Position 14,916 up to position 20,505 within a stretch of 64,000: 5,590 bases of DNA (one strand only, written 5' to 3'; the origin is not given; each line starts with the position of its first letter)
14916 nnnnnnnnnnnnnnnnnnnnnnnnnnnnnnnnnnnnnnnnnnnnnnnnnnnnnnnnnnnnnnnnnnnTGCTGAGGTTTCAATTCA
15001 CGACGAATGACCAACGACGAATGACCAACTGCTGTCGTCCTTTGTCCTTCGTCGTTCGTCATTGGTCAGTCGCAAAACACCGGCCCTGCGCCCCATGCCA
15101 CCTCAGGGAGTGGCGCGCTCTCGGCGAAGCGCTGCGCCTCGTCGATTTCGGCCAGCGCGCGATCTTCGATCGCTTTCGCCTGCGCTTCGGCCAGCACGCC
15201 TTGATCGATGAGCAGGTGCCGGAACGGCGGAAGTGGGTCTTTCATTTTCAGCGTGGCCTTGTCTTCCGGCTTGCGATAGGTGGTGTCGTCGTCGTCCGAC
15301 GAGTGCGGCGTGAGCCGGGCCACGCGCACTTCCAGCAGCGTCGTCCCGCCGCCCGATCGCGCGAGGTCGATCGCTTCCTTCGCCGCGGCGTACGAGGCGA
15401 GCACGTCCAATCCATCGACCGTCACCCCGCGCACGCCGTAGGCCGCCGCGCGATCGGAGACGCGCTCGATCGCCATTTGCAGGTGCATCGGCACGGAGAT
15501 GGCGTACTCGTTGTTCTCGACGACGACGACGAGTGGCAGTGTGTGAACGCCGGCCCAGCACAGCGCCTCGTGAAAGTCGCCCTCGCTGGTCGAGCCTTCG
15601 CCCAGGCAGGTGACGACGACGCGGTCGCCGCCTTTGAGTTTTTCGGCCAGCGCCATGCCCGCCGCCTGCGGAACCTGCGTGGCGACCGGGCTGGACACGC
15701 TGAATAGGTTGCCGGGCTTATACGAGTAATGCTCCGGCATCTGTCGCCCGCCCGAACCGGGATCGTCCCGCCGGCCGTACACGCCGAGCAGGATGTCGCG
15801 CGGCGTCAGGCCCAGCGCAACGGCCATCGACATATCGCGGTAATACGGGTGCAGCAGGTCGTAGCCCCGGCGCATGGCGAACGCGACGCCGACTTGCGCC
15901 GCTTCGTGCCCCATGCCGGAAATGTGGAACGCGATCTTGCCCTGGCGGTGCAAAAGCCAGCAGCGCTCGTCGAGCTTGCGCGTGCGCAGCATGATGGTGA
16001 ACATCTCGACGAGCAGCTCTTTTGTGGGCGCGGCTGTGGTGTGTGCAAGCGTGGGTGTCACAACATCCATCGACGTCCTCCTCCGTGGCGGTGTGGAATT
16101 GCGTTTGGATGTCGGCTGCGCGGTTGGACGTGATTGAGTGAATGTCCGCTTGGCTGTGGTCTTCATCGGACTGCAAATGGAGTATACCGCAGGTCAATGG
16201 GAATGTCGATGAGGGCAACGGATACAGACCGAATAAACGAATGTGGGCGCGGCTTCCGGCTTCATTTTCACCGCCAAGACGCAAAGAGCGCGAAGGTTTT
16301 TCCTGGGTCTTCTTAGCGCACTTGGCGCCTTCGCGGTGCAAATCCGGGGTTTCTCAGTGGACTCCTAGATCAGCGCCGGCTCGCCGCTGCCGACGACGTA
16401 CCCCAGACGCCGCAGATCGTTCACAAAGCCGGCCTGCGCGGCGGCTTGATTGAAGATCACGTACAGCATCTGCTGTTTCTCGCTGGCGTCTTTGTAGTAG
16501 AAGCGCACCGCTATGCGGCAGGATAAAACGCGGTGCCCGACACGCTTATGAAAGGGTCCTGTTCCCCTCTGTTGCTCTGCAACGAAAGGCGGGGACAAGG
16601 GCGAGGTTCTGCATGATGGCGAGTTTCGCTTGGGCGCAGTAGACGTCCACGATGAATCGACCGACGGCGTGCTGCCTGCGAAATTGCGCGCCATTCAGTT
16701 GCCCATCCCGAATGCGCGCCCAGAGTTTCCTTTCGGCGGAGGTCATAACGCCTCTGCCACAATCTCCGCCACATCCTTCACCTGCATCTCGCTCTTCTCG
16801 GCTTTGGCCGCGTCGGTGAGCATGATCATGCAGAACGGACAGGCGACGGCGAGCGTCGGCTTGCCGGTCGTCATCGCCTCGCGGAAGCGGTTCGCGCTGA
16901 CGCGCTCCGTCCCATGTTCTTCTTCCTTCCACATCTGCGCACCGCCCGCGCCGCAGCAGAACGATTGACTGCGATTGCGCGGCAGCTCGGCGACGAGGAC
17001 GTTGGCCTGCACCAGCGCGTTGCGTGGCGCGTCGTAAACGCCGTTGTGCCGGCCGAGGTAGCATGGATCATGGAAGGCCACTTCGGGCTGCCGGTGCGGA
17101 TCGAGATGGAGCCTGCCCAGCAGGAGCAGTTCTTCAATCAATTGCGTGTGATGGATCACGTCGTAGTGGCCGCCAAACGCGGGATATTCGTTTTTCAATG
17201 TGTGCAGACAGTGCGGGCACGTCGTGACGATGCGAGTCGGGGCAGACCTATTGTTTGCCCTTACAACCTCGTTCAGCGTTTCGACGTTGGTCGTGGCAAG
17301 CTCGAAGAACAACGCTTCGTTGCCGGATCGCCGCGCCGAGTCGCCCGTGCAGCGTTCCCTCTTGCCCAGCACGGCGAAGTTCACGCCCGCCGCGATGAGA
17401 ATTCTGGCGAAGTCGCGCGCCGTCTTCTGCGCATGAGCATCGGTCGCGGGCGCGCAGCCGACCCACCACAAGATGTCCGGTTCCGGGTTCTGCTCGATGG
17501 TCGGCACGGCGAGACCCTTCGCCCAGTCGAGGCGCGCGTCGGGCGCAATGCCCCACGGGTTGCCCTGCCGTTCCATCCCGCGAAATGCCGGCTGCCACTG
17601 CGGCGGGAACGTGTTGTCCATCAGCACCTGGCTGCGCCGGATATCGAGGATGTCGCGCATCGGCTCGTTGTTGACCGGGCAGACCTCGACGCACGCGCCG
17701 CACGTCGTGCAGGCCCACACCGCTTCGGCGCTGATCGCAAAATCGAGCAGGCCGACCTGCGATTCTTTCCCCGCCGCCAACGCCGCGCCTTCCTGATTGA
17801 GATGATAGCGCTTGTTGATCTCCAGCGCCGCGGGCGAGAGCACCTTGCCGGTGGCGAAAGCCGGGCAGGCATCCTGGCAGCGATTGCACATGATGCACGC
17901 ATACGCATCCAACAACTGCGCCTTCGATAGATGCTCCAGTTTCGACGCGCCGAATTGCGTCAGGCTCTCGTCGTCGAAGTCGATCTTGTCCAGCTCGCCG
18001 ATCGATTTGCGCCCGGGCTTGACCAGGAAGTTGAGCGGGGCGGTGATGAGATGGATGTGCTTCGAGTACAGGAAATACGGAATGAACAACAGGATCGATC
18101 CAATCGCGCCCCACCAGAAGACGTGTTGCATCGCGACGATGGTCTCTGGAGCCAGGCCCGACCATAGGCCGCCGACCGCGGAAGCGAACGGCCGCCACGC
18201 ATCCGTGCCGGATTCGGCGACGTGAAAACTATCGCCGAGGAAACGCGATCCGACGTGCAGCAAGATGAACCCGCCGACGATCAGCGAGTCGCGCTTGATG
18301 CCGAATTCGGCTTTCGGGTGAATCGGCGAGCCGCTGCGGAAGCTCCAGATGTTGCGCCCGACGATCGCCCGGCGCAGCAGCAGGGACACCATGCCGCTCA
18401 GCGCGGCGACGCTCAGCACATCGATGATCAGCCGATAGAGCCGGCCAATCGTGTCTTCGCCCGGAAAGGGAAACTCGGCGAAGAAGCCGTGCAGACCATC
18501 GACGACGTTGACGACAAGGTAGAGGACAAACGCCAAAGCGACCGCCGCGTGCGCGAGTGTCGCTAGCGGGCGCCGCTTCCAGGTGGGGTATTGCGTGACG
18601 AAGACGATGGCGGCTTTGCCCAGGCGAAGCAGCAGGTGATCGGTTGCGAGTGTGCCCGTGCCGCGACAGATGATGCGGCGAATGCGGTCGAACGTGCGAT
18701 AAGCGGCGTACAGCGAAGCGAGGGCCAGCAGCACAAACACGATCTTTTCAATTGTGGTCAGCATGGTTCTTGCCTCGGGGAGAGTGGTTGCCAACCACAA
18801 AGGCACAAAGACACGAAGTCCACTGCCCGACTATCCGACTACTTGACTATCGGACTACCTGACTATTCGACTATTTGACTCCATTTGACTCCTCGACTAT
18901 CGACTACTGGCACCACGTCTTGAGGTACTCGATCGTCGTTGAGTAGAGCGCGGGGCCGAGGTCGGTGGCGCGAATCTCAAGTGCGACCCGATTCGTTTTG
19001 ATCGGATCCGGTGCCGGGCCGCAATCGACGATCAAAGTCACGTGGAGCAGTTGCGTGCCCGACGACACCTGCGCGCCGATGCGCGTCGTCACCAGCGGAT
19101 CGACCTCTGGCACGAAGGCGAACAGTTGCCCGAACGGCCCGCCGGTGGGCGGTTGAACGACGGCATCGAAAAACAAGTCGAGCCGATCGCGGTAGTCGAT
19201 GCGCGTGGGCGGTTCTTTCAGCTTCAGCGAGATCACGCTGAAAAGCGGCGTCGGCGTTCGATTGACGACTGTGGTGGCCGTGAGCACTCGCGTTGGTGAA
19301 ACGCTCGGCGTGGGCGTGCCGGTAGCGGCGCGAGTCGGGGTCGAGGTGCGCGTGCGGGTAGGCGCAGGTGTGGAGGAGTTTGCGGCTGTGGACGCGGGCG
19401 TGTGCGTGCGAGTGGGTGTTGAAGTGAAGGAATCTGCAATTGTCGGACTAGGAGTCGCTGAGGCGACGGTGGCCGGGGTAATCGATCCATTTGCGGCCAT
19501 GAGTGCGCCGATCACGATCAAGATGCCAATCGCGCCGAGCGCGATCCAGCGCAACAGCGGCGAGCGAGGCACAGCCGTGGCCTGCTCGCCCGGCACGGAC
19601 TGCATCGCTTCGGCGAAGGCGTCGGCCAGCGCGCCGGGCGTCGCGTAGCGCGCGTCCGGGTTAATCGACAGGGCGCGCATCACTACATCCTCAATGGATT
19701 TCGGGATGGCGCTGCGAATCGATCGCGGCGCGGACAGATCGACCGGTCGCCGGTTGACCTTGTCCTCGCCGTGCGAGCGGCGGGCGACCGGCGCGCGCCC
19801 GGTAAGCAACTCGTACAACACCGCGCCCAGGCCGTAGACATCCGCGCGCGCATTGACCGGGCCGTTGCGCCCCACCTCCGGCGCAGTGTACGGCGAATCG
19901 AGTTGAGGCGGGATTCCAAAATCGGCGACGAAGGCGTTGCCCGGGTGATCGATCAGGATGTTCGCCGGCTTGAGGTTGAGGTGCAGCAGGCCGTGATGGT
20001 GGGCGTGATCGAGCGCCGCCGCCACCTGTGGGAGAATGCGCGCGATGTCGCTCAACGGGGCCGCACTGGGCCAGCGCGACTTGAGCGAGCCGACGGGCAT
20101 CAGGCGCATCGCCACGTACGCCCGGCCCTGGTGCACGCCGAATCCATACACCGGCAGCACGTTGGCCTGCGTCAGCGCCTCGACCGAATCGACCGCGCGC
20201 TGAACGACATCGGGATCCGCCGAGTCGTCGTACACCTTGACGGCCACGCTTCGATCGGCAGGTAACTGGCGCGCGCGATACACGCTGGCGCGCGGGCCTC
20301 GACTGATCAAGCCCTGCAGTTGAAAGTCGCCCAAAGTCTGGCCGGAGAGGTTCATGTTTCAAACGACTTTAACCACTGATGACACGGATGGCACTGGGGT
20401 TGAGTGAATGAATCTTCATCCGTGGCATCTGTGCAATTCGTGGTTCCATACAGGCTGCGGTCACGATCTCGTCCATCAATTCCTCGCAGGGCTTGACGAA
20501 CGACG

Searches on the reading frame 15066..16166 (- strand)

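Call 56: search_protein_families(library=pfam, proteins=[window:15066-16166:-], max_evalue=0.0001)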
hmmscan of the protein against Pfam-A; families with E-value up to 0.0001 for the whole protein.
window:15066-16166:- (366 aa): 2 families
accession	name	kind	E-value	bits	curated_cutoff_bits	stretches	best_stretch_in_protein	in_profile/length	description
PF00676.26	E1_dh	-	1.5e-78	264.3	22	1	58-356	3-299/300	Dehydrogenase E1 component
PF13292.11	DXP_synthase_N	-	3.5e-08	33.5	21.2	1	162-226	114-178/274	1-deoxy-D-xylulose-5-phosphate synthase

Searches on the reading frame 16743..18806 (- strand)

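Call 75: search_protein_families(library=pfam, proteins=[window:16743-18806:-], max_evalue=0.0001)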
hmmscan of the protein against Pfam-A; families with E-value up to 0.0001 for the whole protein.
window:16743-18806:- (687 aa): 9 families
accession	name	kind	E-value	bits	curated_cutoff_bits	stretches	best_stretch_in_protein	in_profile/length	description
PF02754.22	CCG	-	5.2e-30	103.8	20.6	2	576-663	1-84/85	Cysteine-rich domain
PF13183.11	Fer4_8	-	7.4e-12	46.1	27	1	301-379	2-67/68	4Fe-4S dicluster domain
PF13237.11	Fer4_10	-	7.4e-11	42.3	25.5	1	299-377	4-53/53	4Fe-4S dicluster domain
PF13187.11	Fer4_9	-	2.6e-09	37.4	27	1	303-379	1-50/52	4Fe-4S dicluster domain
PF13484.11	Fer4_16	-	1.7e-06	29.1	30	1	304-379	2-66/66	4Fe-4S double cluster binding domain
PF13534.11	Fer4_17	-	3.6e-06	27.8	22.2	0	299-316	41-58/61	4Fe-4S dicluster domain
PF12838.12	Fer4_7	-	1.2e-05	26.1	27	1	304-379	2-51/52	4Fe-4S dicluster domain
PF00037.32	Fer4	-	4.9e-05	23.4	21.1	0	366-379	8-21/24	4Fe-4S binding domain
PF12797.12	Fer4_2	-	7e-05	23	24.5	0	297-316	3-22/22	4Fe-4S binding domain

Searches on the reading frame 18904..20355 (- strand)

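Call 75: search_protein_families(library=pfam, proteins=[window:18904-20355:-], max_evalue=0.0001)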
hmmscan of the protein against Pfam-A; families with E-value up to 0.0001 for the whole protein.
window:18904-20355:- (483 aa): 2 families
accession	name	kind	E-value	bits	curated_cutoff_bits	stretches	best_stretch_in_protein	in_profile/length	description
PF00069.31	Pkinase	-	1.3e-26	94.1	31.7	1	14-245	4-260/263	Protein kinase domain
PF07714.23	PK_Tyr_Ser-Thr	-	2e-19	70.4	23.1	1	14-236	4-248/258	Protein tyrosine and serine/threonine kinase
